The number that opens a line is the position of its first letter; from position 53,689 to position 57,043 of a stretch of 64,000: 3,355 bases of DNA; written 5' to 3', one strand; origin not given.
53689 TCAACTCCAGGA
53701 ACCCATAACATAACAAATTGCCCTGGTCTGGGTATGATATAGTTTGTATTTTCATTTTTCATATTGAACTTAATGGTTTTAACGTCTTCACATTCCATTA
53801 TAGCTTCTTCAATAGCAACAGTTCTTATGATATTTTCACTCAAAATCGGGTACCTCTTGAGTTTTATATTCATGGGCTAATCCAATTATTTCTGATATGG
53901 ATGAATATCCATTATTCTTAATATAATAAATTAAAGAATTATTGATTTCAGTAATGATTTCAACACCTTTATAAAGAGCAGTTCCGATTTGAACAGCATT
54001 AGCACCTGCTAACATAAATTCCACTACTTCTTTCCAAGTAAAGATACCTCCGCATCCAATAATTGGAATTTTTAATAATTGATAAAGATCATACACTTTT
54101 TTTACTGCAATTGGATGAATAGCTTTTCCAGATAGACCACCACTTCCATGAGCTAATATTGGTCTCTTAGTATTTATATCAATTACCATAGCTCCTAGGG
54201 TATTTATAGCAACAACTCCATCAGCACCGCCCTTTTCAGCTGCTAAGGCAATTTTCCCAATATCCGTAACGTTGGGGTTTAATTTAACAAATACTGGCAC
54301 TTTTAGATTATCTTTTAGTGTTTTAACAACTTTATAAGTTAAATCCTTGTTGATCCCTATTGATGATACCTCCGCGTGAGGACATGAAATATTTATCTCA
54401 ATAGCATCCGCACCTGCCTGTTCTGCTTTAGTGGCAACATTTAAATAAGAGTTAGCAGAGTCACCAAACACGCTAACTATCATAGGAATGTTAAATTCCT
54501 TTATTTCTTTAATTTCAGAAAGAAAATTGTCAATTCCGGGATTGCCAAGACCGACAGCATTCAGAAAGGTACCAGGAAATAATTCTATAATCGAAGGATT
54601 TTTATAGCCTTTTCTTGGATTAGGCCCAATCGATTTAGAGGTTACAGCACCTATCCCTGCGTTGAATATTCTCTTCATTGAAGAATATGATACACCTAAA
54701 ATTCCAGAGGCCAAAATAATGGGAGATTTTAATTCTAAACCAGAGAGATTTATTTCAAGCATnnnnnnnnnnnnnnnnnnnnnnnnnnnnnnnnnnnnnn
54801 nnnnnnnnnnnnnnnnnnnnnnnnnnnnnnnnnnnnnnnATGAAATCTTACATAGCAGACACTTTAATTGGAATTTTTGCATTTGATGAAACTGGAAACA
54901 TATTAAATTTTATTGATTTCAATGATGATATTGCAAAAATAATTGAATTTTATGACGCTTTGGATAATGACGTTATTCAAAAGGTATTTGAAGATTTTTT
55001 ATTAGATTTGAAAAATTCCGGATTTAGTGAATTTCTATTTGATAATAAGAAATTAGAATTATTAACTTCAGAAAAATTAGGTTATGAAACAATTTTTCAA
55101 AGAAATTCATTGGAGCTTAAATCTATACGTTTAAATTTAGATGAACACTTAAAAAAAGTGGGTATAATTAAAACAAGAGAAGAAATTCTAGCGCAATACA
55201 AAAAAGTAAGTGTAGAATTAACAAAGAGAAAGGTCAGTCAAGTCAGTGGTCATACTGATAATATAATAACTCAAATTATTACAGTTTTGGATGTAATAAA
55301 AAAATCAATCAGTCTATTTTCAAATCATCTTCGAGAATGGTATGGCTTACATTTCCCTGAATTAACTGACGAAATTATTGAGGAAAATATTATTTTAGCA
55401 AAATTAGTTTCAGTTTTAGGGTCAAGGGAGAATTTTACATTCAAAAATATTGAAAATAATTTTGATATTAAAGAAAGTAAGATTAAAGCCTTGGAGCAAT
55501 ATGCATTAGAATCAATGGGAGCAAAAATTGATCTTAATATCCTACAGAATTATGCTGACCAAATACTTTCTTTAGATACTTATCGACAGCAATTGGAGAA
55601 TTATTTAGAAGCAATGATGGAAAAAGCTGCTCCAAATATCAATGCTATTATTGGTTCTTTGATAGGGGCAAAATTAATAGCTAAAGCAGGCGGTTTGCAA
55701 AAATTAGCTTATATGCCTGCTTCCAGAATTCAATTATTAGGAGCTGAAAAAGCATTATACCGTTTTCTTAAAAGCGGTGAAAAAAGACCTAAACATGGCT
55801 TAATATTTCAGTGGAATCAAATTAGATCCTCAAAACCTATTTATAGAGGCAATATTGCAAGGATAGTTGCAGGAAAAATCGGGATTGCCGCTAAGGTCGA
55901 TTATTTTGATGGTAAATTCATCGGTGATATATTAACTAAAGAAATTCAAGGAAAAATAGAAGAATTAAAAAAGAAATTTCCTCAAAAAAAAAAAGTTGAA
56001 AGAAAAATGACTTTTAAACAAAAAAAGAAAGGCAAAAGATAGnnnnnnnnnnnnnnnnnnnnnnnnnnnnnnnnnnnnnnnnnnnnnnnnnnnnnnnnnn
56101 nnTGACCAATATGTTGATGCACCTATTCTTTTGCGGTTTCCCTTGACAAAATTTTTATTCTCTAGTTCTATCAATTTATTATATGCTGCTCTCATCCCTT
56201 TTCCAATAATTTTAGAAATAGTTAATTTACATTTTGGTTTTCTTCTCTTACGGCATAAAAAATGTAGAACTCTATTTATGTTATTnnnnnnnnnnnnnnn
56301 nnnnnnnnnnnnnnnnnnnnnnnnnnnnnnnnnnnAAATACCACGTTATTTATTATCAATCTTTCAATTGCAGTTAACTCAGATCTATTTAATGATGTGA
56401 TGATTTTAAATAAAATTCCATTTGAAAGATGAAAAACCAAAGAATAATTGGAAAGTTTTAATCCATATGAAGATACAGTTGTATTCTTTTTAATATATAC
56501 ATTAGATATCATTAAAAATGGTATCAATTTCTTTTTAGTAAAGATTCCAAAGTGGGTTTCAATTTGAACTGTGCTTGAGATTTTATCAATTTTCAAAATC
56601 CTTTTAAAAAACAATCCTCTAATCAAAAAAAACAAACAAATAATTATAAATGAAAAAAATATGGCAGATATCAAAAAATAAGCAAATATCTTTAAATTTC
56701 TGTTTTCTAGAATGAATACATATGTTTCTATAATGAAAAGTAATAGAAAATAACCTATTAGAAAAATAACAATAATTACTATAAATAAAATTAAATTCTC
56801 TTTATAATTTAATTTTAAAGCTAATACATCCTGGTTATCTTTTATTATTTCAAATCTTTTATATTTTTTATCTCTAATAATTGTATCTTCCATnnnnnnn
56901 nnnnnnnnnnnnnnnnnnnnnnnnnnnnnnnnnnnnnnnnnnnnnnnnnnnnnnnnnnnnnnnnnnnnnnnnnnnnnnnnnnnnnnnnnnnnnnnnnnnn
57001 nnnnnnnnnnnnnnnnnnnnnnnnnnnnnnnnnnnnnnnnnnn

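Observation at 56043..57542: nop5-fibrillarin operon split by a 1.5-kb segment, leaving a frameshifted Nop5 C-terminal relic fused in frame to the fibrillarin start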

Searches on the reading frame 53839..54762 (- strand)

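Call 6: search_protein_families(library=pfam, proteins=[window:53839-54762:-], max_evalue=1)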
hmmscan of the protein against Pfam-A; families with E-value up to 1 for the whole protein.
window:53839-54762:- (308 aa): 10 families
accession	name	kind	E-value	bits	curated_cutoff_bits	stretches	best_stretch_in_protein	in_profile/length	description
PF01180.27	DHO_dh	-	2.2e-70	237.6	27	1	1-277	1-287/291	Dihydroorotate dehydrogenase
PF01207.24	Dus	-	2.6e-13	50.2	20.4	2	91-166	53-134/311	Dihydrouridine synthase (Dus)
PF03060.21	NMO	-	3.1e-06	27.3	28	1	222-263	187-225/331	Nitronate monooxygenase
PF00977.27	His_biosynth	-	0.003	17.5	23.6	1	224-266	183-225/228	Histidine biosynthesis protein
PF00478.31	IMPDH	-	0.0063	16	25.6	1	218-268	194-244/345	IMP dehydrogenase / GMP reductase domain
PF06551.18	DUF1120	-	0.024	15.2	21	1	98-152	23-75/116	Protein of unknown function (DUF1120)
PF05690.20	ThiG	-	0.029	14.2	23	0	226-269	170-213/247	Thiazole biosynthesis protein ThiG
PF01070.24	FMN_dh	-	0.046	13.2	24.9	1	127-267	191-309/350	FMN-dependent dehydrogenase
PF01645.23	Glu_synthase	-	0.051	13.2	20.4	1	129-262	182-306/369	Conserved region in glutamate synthase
PF04309.18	G3P_antiterm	-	0.086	12.7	27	0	224-258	132-166/173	Glycerol-3-phosphate responsive antiterminator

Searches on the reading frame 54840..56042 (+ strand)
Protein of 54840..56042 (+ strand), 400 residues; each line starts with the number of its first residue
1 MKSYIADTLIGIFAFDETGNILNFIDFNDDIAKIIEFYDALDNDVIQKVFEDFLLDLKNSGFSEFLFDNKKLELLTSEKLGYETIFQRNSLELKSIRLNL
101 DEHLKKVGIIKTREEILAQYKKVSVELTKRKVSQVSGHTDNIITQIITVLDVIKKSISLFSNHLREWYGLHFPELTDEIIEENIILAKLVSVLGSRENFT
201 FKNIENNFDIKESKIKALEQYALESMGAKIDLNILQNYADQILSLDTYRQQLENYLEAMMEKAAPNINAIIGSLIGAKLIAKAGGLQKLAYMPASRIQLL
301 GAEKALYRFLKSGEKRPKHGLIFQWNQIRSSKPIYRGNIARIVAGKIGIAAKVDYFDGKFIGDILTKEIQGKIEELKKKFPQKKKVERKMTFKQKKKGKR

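Call 6: search_protein_families(library=pfam, proteins=[window:54840-56039:+], max_evalue=1)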
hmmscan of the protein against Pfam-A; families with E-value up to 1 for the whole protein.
window:54840-56039:+ (400 aa): 3 families
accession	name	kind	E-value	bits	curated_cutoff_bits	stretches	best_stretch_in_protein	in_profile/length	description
PF01798.23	Nop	-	1.6e-61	208.1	25.4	1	150-374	2-227/228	snoRNA binding domain, fibrillarin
PF21572.2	Nop5_56-rel_N_Arc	-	3.1e-11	44.2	27.8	1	2-132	1-127/128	Archaeal Nop5/56-rel, N-terminal domain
PF16996.10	Asp4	-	0.0091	16.6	27.7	1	363-387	3-27/55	Accessory secretory protein Sec Asp4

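Call 9: find_encoding_contigs(protein=window:54840-56042:+, flank=10000, max_places=10)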
Protein window:54840-56042:+ (400 aa): no gene with exactly this product is on record in the collection.

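Call 54: search_protein_families(library=ncbifam, proteins=[window:54840-56039:+], max_evalue=0.1)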
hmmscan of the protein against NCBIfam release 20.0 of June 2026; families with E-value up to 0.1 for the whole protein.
window:54840-56039:+ (400 aa): 2 families
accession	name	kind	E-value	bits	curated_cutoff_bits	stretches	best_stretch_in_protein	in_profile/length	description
NF011121.0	PRK14552.1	equivalog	4e-108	362.1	452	1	1-397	1-397/417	C/D box methylation guide ribonucleoprotein complex aNOP56 subunit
NF033542.1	transpos_IS110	equivalog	0.035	13.3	140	1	207-288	152-245/343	IS110 family RNA-guided transposase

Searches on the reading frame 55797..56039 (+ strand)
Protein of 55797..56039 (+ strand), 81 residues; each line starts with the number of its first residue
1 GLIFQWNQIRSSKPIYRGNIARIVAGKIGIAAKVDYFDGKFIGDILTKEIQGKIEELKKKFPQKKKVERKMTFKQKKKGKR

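Call 33: find_related_loci(query=window:55797-56039:+, collection=viral_contigs, flank=10000)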
Query window:55797-56039:+ (81 aa) in viral_contigs; peptide patterns used: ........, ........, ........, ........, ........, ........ (x = any residue, [..] = any of these).
16 stretches matched a pattern, but none encodes a relative of the query by tblastn (E <= 1e-3).

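Call 34: find_homologous_proteins(query=window:55797-56039:+, max_evalue=0.001)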
Query window:55797-56039:+ (81 aa): 2 proteins with E <= 0.001 among 9 candidates.
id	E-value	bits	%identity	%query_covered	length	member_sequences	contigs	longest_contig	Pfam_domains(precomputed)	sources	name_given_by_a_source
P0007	1.5e-20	91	63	96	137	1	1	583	PF01798.24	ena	-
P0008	3.2e-20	90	64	81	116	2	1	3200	PF01798.24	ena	-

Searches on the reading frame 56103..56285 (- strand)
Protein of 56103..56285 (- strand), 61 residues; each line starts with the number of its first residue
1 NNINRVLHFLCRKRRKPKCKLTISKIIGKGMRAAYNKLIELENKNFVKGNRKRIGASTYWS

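Call 6: search_protein_families(library=pfam, proteins=[window:56103-56267:-], max_evalue=1)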
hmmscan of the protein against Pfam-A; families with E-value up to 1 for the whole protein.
seq(55 aa): 0 families

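Call 53: search_protein_families(library=phrogs, proteins=[window:56103-56285:-], max_evalue=1)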
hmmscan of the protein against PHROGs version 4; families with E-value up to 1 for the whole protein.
seq(61 aa): 0 families

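Call 54: search_protein_families(library=ncbifam, proteins=[window:56103-56285:-], max_evalue=0.1)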
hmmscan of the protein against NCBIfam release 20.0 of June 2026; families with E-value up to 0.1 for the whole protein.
seq(61 aa): 0 families

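Call 75: find_homologous_proteins(query=window:56103-56285:-, max_evalue=0.1)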
Query seq(61 aa): no candidate shares three 5-residue words with the query. No homologue found.

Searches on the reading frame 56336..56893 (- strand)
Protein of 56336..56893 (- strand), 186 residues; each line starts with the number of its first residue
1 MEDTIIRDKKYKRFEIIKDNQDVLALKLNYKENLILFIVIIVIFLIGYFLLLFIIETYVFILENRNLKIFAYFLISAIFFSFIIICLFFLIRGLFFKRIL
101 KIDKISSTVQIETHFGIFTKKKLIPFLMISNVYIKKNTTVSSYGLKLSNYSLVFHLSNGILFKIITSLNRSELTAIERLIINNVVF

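Call 6: search_protein_families(library=pfam, proteins=[window:56336-56893:-], max_evalue=1)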
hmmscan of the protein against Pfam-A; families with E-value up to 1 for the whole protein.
window:56336-56893:- (186 aa): 4 families
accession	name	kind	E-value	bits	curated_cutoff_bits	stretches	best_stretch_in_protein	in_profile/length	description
PF06195.18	DUF996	-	0.00062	20.4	31.3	1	31-102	27-100/138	Protein of unknown function (DUF996)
PF16856.10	CDC4_D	-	0.0014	18.9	27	1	158-183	23-48/51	Cell division control protein 4 dimerisation domain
PF07332.16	Phage_holin_3_6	-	0.1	13.1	28.4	1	33-91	36-91/116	Putative Actinobacterial Holin-X, holin superfamily III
PF20990.2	DUF2207_C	-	0.11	12.6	33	1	35-95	137-189/247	Predicted membrane protein (DUF2207) C-terminal domain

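Call 15: find_homologous_proteins(query=window:56336-56893:-, max_evalue=0.01)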
Query window:56336-56893:- (186 aa): 6 proteins with E <= 0.01 among 414 candidates.
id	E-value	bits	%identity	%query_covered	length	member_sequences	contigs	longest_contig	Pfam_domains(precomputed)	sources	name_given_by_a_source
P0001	2.7e-104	365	100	100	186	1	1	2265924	-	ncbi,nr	ncbi:MAG: hypothetical protein JSV23_10770 [Promethearchaeota archaeon]|nr:MAG: hypothetical protein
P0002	1.3e-84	301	83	99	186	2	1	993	-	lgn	-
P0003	2.8e-84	299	84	99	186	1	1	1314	-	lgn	-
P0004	4.2e-80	286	80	99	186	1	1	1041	-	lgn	-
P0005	1.7e-78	281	79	99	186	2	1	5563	-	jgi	jgi:hypothetical protein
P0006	2.5e-52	195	78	69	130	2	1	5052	-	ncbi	ncbi:MAG: hypothetical protein ACFFFY_05995, partial [Promethearchaeota archaeon]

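Call 17: find_encoding_contigs(protein=P0005, flank=6000)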
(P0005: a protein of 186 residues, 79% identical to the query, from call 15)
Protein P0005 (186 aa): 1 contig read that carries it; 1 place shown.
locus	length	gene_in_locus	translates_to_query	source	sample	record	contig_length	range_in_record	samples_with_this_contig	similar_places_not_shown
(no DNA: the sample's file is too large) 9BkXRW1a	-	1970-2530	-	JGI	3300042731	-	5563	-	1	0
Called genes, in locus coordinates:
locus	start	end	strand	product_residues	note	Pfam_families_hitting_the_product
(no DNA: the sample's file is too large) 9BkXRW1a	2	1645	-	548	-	?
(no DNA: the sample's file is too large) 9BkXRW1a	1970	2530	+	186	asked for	-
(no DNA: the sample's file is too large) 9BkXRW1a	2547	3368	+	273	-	-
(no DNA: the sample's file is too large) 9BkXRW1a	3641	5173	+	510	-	PF00370:FGGY_N, PF02782:FGGY_C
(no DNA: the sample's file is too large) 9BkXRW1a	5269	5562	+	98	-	?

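Call 18: find_encoding_contigs(protein=P0006, flank=6000)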
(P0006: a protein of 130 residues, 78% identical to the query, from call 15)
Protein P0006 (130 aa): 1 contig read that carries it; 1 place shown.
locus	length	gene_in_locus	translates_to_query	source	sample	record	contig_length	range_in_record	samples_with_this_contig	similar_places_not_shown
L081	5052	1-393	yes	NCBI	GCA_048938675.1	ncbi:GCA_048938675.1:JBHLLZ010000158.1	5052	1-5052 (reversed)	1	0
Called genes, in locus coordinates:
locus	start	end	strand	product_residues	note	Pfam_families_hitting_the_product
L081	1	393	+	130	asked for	?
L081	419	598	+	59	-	-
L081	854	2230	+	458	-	-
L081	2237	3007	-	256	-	PF02540:NAD_synthase, PF03054:tRNA_Me_trans (weak)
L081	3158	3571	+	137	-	-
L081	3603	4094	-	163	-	-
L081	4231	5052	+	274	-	PF02384:N6_Mtase, PF07669:Eco57I, PF20473:MmeI_Mtase, PF01170:UPF0020 (weak)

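Call 19: find_encoding_contigs(protein=P0003, flank=6000)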
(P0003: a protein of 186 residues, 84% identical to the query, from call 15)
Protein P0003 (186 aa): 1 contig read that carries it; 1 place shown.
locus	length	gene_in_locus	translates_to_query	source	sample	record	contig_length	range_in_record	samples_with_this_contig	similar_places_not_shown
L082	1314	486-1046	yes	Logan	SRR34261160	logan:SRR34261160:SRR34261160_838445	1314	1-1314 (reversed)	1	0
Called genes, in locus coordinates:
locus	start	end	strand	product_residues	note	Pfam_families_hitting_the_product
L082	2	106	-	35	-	?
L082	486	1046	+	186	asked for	-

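Call 32: find_related_loci(query=window:56336-56893:-, collection=viral_contigs, flank=10000)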
Query window:56336-56893:- (186 aa) in viral_contigs; peptide patterns used: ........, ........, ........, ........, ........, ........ (x = any residue, [..] = any of these).
19 stretches matched a pattern, but none encodes a relative of the query by tblastn (E <= 1e-3).

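Call 53: search_protein_families(library=phrogs, proteins=[window:56336-56893:-], max_evalue=1)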
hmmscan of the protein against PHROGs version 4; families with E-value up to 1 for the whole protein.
window:56336-56893:- (186 aa): 0 families

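Call 54: search_protein_families(library=ncbifam, proteins=[window:56336-56893:-], max_evalue=0.1)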
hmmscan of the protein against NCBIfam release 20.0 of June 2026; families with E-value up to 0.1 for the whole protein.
window:56336-56893:- (186 aa): 0 families

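Call 61: find_encoding_contigs(protein=P0002, flank=3000)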
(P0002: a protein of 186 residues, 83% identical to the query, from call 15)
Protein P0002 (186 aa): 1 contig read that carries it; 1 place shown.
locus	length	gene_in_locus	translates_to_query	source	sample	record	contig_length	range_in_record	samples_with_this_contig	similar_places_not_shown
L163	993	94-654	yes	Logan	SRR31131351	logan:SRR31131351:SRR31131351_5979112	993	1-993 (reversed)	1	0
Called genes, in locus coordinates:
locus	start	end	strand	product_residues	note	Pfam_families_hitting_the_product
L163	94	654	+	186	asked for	-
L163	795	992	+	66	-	?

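Call 62: find_encoding_contigs(protein=P0004, flank=3000)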
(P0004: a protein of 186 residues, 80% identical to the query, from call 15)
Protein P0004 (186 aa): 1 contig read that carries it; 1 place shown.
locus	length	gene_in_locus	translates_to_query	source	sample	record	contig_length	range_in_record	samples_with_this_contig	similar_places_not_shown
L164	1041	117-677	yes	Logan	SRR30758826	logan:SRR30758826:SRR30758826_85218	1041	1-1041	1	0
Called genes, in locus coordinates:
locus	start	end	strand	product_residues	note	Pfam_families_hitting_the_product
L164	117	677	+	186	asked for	-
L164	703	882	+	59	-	-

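Call 63: find_encoding_contigs(protein=P0001, flank=3000)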
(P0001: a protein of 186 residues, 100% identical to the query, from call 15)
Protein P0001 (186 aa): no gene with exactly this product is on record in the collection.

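Call 72: search_protein_representatives(protein=window:56336-56893:-)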
Query: 186 residues. Proteins with E-value up to 0.001 (for the whole library): 7; up to 1e-10: 3; up to 1e-30: 1. The best 7 are listed.
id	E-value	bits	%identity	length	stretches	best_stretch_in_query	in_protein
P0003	9.0e-85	299.4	83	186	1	1-185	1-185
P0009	6.8e-30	120.8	41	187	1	4-185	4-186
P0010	5.2e-21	91.9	37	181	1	7-184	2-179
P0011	1.0e-07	48.6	29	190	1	10-184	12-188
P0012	4.9e-07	46.4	29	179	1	14-179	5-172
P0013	1.5e-05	41.6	24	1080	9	40-113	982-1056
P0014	5.4e-04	36.5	32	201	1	7-186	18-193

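Call 78: predict_structure(alignment_id=A4)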
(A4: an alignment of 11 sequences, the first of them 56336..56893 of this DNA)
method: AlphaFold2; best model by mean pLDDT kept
length: 186 residues; sequences in the alignment: 11
mean_pLDDT: 83.3   pTM: 0.64
mean pLDDT of the five models: 83.3, 81.4, 80.7, 80.4, 80.2
residues with pLDDT >= 90: 55; 70-90: 111; 50-70: 13; < 50: 7
segments of 3 or more residues with pLDDT < 50: 1-5
pLDDT, mean of each block of 10 residues (from residue 1): 46 82 86 79 89 78 79 89 88 83 92 84 92 88 78 92 87 90 81
secondary structure, 60 per line:
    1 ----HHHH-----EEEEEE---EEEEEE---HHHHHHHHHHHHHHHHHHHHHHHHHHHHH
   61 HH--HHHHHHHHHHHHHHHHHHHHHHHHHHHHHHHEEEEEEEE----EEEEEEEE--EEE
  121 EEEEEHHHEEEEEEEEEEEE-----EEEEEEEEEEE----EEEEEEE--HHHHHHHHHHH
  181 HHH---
elements in order: H5-8 E14-19 E23-28 H32-62 H65-95 E96-103 E108-115 E118-125 E129-140 E146-156 E161-167 H170-183

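Call 82: fold_search(model_id=the predicted structure, library=pdb)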
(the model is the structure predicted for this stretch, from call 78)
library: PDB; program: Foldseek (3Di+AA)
matches with E <= 10: 729; with E <= 0.001: 1
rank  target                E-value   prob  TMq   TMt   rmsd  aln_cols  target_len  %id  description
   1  8kei_D                2.4e-05  1.00  0.60  0.67   4.8       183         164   16  Cryo-EM structure of NADPH oxidase 2 in complex with p22phox and EROS (released 2024-05-22)
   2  7w5z_F                6.4e-02  0.54  0.26  0.23  10.6       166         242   10  Cryo-EM structure of Tetrahymena thermophila mitochondrial complex IV, composite dimer model (released 2022-04-06)
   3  6nu9                  7.6e-02  0.23  0.17  0.18  13.3       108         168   13  Crystal Structure of a Zinc-Binding Non-Structural Protein from the Hepatitis E Virus (released 2019-02-13)
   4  8gym_B                9.1e-02  0.38  0.23  0.13  11.2       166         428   13  Cryo-EM structure of Tetrahymena thermophila respiratory mega-complex MC IV2+(I+III2+II)2 (released 2023-06-14)
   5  8b6h_DO               9.1e-02  0.35  0.22  0.12  11.1       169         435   12  Cryo-EM structure of cytochrome c oxidase dimer (complex IV) from respiratory supercomplex of Tetrahymena thermophila (released 2023-03-29)
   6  3hqc                  9.6e-02  0.96  0.29  0.36   5.7        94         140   10  Crystal structure of Phosphotyrosine-binding domain from the Human Tensin-like C1 domain-containing phosphatase (TENC1) (released 2009-07-21)
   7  8b6h_DR               1.3e-01  0.44  0.27  0.23  10.5       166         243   10  Cryo-EM structure of cytochrome c oxidase dimer (complex IV) from respiratory supercomplex of Tetrahymena thermophila (released 2023-03-29)
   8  7w5z_B                2.4e-01  0.38  0.24  0.23  10.2       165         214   12  Cryo-EM structure of Tetrahymena thermophila mitochondrial complex IV, composite dimer model (released 2022-04-06)
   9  6sy0_A                2.8e-01  0.25  0.16  0.21  16.7       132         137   12  Structure of the Plasmodium falciparum SIP2 DNA-binding AP2 tandem repeat in complex with two SPE2 half-sites (released 2020-10-07)
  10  8oh6_CF               3.4e-01  0.87  0.20  0.41   3.9        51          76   16  Crystal structure of the Candida albicans 80S ribosome in complex with Paromomycin (500umol) (released 2024-10-02)
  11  8fs7_G                3.8e-01  0.20  0.14  0.09  15.8       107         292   13  Structure of S. cerevisiae Rad24-RFC loading the 9-1-1 clamp onto a 10-nt gapped DNA in step 5 (closed 9-1-1 and stabl (released 2023-06-14)
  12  2gjy_MODEL_1_A        4.0e-01  0.72  0.30  0.37   6.8        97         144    7  NMR Solution Structure of Tensin1 PTB Domain (released 2007-04-03)
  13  6cp9_C                4.2e-01  0.91  0.17  0.26   4.1        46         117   17  Contact-dependent growth inhibition toxin - immunity protein complex from Klebsiella pneumoniae 342 (released 2019-03-13)
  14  6cp9_A                4.5e-01  0.89  0.17  0.26   5.1        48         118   17  Contact-dependent growth inhibition toxin - immunity protein complex from Klebsiella pneumoniae 342 (released 2019-03-13)
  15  6cp9_G                5.0e-01  0.87  0.17  0.27   4.2        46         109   17  Contact-dependent growth inhibition toxin - immunity protein complex from Klebsiella pneumoniae 342 (released 2019-03-13)
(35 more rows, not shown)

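Call 83: search_solved_structures(query=A4, max_evalue=10, show_alignments=2)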
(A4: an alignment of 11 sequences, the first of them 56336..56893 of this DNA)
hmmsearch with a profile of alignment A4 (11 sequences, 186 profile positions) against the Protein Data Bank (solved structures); distinct sequences matched with E-value up to 10: 0.
